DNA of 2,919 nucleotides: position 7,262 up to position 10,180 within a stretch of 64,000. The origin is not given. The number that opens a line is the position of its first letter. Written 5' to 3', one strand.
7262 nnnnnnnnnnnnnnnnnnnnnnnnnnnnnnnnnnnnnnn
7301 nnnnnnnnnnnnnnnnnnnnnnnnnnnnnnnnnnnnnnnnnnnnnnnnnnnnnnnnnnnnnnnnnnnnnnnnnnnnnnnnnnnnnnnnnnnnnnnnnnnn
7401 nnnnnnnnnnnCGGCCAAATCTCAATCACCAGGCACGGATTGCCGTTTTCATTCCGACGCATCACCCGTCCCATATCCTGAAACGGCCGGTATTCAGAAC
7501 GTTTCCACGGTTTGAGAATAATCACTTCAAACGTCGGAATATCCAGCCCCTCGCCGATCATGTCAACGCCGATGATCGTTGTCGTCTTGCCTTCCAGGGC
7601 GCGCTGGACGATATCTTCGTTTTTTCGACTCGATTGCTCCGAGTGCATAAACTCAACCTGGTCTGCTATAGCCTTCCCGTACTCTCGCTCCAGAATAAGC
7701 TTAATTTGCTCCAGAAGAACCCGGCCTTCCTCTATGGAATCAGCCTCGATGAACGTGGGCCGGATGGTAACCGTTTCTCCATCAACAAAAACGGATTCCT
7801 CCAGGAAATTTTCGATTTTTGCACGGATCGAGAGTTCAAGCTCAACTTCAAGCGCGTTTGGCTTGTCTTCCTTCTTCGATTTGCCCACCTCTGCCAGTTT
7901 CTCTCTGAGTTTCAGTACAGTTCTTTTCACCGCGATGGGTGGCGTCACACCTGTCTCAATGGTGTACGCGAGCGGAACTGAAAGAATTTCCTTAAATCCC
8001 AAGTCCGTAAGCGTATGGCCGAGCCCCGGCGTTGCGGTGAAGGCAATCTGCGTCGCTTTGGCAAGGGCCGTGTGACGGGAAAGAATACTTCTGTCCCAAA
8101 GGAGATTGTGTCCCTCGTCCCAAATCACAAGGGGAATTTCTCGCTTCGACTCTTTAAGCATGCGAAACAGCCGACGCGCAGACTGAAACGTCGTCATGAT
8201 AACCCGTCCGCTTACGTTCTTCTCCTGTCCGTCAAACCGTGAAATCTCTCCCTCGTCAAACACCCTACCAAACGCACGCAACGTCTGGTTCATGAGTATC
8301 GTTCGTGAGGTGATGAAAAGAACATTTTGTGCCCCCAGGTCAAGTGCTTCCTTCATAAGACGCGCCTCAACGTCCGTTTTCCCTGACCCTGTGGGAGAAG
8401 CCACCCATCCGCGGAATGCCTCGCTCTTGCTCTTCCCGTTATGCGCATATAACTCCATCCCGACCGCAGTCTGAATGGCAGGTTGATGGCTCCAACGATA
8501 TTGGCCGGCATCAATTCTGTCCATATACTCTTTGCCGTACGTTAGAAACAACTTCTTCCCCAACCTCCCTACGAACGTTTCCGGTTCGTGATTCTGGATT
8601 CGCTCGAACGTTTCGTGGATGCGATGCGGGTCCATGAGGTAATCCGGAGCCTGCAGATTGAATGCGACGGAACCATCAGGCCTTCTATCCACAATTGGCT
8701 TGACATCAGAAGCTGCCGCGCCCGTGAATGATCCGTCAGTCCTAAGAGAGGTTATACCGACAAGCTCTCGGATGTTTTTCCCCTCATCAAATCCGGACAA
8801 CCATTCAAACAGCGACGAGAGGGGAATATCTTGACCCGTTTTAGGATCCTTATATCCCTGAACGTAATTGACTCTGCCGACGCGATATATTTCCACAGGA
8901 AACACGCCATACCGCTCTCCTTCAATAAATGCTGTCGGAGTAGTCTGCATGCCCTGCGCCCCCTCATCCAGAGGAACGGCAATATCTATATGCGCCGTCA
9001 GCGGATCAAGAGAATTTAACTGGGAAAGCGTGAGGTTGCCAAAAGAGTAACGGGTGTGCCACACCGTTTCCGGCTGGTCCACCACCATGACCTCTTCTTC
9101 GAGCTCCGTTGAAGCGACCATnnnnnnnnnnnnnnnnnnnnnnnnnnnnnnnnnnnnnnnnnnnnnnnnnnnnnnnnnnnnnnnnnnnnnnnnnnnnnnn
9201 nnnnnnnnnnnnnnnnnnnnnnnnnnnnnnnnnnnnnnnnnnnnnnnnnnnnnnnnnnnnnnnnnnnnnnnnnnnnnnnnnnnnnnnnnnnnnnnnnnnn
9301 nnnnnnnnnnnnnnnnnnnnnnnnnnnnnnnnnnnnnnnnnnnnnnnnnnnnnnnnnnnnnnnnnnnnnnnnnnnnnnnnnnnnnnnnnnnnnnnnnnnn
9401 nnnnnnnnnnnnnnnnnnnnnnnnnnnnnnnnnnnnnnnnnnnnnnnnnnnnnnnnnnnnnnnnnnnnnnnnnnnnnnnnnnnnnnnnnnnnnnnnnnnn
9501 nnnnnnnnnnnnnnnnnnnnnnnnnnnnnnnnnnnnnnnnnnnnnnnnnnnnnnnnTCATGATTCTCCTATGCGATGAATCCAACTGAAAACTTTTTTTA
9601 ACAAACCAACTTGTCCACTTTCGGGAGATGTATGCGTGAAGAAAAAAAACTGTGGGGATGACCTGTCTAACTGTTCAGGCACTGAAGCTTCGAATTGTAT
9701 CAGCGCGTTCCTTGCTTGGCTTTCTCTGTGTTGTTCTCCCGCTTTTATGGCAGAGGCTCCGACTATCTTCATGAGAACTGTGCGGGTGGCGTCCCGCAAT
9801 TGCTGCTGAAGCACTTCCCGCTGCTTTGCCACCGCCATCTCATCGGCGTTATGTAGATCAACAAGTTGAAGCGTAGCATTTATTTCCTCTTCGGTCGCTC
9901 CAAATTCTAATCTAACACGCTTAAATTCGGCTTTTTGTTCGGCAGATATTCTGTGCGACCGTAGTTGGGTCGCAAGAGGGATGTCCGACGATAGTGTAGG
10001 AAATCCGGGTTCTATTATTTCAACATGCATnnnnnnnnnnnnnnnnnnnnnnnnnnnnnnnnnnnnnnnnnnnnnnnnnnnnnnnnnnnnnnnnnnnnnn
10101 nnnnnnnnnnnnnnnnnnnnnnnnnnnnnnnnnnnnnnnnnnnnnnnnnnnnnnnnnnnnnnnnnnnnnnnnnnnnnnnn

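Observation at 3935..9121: Operon of an 1125-aa SF2 helicase with large uncharacterised N- and C-terminal regions and a PolX(PHP) polymerase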

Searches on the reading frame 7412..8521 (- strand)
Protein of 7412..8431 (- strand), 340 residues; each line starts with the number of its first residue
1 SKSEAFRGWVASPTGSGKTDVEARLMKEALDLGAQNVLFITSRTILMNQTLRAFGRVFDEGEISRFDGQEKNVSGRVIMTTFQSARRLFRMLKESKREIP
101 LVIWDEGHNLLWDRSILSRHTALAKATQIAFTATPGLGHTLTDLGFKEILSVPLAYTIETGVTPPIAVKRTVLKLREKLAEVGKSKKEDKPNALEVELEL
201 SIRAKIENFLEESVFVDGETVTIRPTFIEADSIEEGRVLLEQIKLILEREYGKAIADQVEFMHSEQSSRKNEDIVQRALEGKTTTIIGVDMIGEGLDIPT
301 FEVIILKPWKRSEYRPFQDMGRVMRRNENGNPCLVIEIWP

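Call 48: find_homologous_proteins(query=window:7412-8431:-, max_evalue=0.001)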
Query window:7412-8431:- (340 aa): 2 proteins with E <= 0.001 among 5111 candidates.
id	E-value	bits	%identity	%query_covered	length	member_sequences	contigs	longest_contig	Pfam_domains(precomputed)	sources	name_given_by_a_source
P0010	8.9e-5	40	24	97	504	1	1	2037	PF00270.36,PF00271.38,PF04851.22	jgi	-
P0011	5.5e-4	37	25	96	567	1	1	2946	PF00270.36,PF18766.8,PF00271.38,PF04851.22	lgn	-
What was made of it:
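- Tried and rejected: A core-only word search found relatives at 24-25% identity (call 48).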

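Call 65: search_protein_families(library=ncbifam, proteins=[P0010, P0011, window:7412-8521:-], max_evalue=0.01)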
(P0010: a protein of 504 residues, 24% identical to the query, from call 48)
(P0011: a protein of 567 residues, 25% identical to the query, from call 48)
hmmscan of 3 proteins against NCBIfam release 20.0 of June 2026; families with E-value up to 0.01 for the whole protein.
P0010 (504 aa): 23 families
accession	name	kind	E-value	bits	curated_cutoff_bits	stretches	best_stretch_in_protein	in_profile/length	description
NF053632.1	heli_RadD_YejH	equivalog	3.1e-16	58.8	720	1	219-336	243-358/573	DNA repair helicase RadD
NF046051.1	restrict_EcoAI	equivalog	2.5e-11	42.7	550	1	261-339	456-535/768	EcoAI/FtnUII family type I restriction enzme subunit R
TIGR04095.1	dnd_restrict_1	equivalog_domain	1.6e-09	37.3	600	1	258-333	321-396/451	DNA phosphorothioation system restriction enzyme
NF040935.1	helicase_Hel308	equivalog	5.3e-09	34.8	1200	1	3-126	26-157/704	ATP-dependent DNA helicase Hel308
NF053631.1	RNA_helic_CshA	equivalog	1.5e-08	33.9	646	1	227-322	238-333/434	degradosome RNA helicase CshA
NF010338.0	PRK13767.1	equivalog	1.8e-07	29.8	849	1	210-317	272-382/877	ATP-dependent helicase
NF008744.0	PRK11776.1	equivalog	4.8e-07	28.7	524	1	220-321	236-337/460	ATP-dependent RNA helicase DbpA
NF008394.0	PRK11192.1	equivalog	1.6e-06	27.3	507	1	224-321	245-342/441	ATP-dependent RNA helicase SrmB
NF008521.0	PRK11448.1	equivalog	3.7e-05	21.9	729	1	281-334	761-816/1123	type I restriction-modification system endonuclease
TIGR01389.1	recQ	equivalog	4.9e-05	22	640.2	0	218-326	217-324/591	DNA helicase RecQ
NF053636.1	DDHlcsCsdAPsy1082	equivalog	6.1e-05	21.7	890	1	224-321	241-338/512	DEAD/DEAH box helicase CsdA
TIGR01054.1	rgy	equivalog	0.00012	19.8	471.7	1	21-80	94-153/1172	reverse gyrase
TIGR00614.1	recQ_fam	subfamily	0.00016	20.6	219.8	1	211-338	211-337/470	RecQ family ATP-dependent DNA helicase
NF008165.0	PRK10917.1-3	equivalog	0.00039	19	711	0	18-72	281-335/692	ATP-dependent DNA helicase RecG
TIGR00643.1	recG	equivalog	0.00052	18.8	659.4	0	249-321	481-554/629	ATP-dependent DNA helicase RecG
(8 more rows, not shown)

P0011 (567 aa): 25 families
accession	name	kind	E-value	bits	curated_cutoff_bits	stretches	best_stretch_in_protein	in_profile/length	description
NF053632.1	heli_RadD_YejH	equivalog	5.7e-43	147.1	720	1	9-357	2-356/573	DNA repair helicase RadD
NF008521.0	PRK11448.1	equivalog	1.6e-16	59.6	729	1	7-81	411-485/1123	type I restriction-modification system endonuclease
TIGR04095.1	dnd_restrict_1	equivalog_domain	2.4e-14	53.2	600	2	271-355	311-395/451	DNA phosphorothioation system restriction enzyme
NF046051.1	restrict_EcoAI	equivalog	7.6e-14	51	550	1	8-360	156-533/768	EcoAI/FtnUII family type I restriction enzme subunit R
NF003673.1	PRK05298.1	equivalog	2.9e-07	29.2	743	1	236-342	428-541/653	excinuclease ABC subunit UvrB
NF010337.0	PRK13766.1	equivalog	6.9e-07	27.7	610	1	289-348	414-473/781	Hef nuclease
NF008744.0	PRK11776.1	equivalog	1.9e-06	26.7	524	1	241-343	233-336/460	ATP-dependent RNA helicase DbpA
TIGR00631.1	uvrb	equivalog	2.9e-05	22.5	750.1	1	236-332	428-526/658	excinuclease ABC subunit UvrB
TIGR00348.1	hsdR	subfamily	3.9e-05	22.4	284.55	0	29-83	267-323/674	HsdR family type I site-specific deoxyribonuclease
TIGR03117.2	cas_csf4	equivalog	5.7e-05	21.5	400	1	10-108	129-230/800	type IV CRISPR-associated DEAD/DEAH-box helicase Csf4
NF045503.1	repair_heli_XPB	equivalog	5.9e-05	21.8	610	1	7-372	181-535/548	DNA repair helicase XPB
NF004068.0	PRK05580.1-5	equivalog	6.4e-05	21.2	1249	1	8-92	257-340/795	primosomal protein N'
NF041062.1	DpdE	equivalog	0.00018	19.6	500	1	7-164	151-299/1048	protein DpdE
TIGR04121.1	DEXH_lig_assoc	equivalog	0.00018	19.4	850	0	270-340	273-343/804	ligase-associated DNA damage response DEXH box helicase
NF004067.0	PRK05580.1-4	equivalog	0.00085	17.8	763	1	8-85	203-277/737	primosomal protein N'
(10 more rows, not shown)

window:7412-8521:- (370 aa): 11 families
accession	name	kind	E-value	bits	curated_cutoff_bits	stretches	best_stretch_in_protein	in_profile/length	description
TIGR00348.1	hsdR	subfamily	1.6e-08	33.5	284.55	1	27-238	260-490/674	HsdR family type I site-specific deoxyribonuclease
NF053632.1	heli_RadD_YejH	equivalog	3.7e-07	28.8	720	1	40-141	27-121/573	DNA repair helicase RadD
NF010337.0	PRK13766.1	equivalog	7.4e-07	27.7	610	1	274-360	390-471/781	Hef nuclease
NF003673.1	PRK05298.1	equivalog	8.4e-07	27.7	743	1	280-361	461-546/653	excinuclease ABC subunit UvrB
TIGR00631.1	uvrb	equivalog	6.2e-05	21.4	750.1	1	280-361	461-546/658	excinuclease ABC subunit UvrB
NF046051.1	restrict_EcoAI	equivalog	0.00012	20.6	550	1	43-170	185-318/768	EcoAI/FtnUII family type I restriction enzme subunit R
TIGR00595.1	priA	equivalog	0.00038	19.1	230.35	0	44-90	6-51/509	replication restart helicase PriA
TIGR00643.1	recG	equivalog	0.00067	18.5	659.4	0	236-342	437-538/629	ATP-dependent DNA helicase RecG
TIGR00580.2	mfd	equivalog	0.001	17.6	800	0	288-337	670-719/907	transcription-repair coupling factor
TIGR04095.1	dnd_restrict_1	equivalog_domain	0.0086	15.1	600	0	270-357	301-384/451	DNA phosphorothioation system restriction enzyme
NF004067.0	PRK05580.1-4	equivalog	0.0095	14.3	763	0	44-89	231-275/737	primosomal protein N'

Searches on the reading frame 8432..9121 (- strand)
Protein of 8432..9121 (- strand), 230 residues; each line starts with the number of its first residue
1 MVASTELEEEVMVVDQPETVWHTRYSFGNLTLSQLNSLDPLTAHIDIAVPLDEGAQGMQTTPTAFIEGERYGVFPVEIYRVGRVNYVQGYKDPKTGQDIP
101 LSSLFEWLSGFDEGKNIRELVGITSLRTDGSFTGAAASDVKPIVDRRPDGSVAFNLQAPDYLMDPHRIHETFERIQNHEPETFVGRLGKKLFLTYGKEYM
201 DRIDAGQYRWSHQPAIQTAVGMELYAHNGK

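Call 25: search_protein_families(library=pfam, proteins=[window:8432-9121:-], max_evalue=10)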
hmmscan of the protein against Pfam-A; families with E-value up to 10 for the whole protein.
window:8432-9121:- (230 aa): 0 families

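Call 64: find_homologous_proteins(query=A4, max_evalue=0.01)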
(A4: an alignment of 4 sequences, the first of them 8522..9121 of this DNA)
Query A4 (4 sequences): 4796 candidates shared short words with the query, none scored E <= 0.01.
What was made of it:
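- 8522..9121 (-): N-terminal orphan region, aa 1-200. Acidic (pI 4.8), predicted beta-rich then helical. Word-index search found none (call 64).
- Tried and rejected: An N-terminal word search found none (call 64).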

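Call 66: search_solved_structures(query=A4, max_evalue=10)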
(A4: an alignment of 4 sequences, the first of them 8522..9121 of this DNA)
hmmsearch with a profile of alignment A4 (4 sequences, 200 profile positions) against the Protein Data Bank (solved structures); distinct sequences matched with E-value up to 10: 2.
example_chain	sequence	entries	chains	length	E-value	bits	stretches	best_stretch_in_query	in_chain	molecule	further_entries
7aor_h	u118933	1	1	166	1.1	11.9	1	41-86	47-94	uS14m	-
8e0m_A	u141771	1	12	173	1.4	11.6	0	127-169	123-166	BGL15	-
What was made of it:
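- Closest known: Archaeal XPB/Rad25. Different: The N-terminal region shows no match to any solved chain, including XPB's damage-recognition domain (call 66).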

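Call 75: search_protein_families(library=phrogs, proteins=[window:8522-9121:-], max_evalue=0.1)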
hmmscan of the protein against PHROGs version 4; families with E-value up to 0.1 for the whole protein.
window:8522-9121:- (200 aa): 0 families

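Call 79: search_protein_families(library=padloc, proteins=[window:8522-9121:-], max_evalue=0.1)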
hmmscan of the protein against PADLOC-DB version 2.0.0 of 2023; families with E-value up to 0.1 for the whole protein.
window:8522-9121:- (200 aa): 0 families
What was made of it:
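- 8522..9121 (-): No Pfam/PHROG/PADLOC/PDB match (calls 25, 66, 75, 79).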

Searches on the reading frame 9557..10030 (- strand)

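Call 6: search_protein_families(library=pfam, proteins=[window:9557-10030:-], max_evalue=0.01)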
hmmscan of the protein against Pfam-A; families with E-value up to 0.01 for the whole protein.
window:9557-10030:- (157 aa): 2 families
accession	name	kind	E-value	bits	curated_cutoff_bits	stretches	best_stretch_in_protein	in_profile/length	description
PF25802.1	WWC1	-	0.0022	18.4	27.8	1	21-85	57-121/135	WWC1-like, helical hairpin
PF04912.19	Dynamitin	-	0.0026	17.6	31.8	1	27-124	90-185/396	Dynamitin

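Call 7: search_protein_families(library=ncbifam, proteins=[window:9557-10030:-], max_evalue=0.01)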
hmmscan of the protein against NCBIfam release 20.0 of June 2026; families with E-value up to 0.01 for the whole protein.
window:9557-10030:- (157 aa): 0 families

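Call 8: search_protein_families(library=padloc, proteins=[window:9557-10030:-], max_evalue=0.01)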
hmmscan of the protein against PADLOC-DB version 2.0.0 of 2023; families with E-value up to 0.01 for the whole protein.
window:9557-10030:- (157 aa): 0 families

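Call 9: search_protein_families(library=phrogs, proteins=[window:9557-10030:-], max_evalue=0.01)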
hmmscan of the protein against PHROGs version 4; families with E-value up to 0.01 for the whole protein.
window:9557-10030:- (157 aa): 0 families
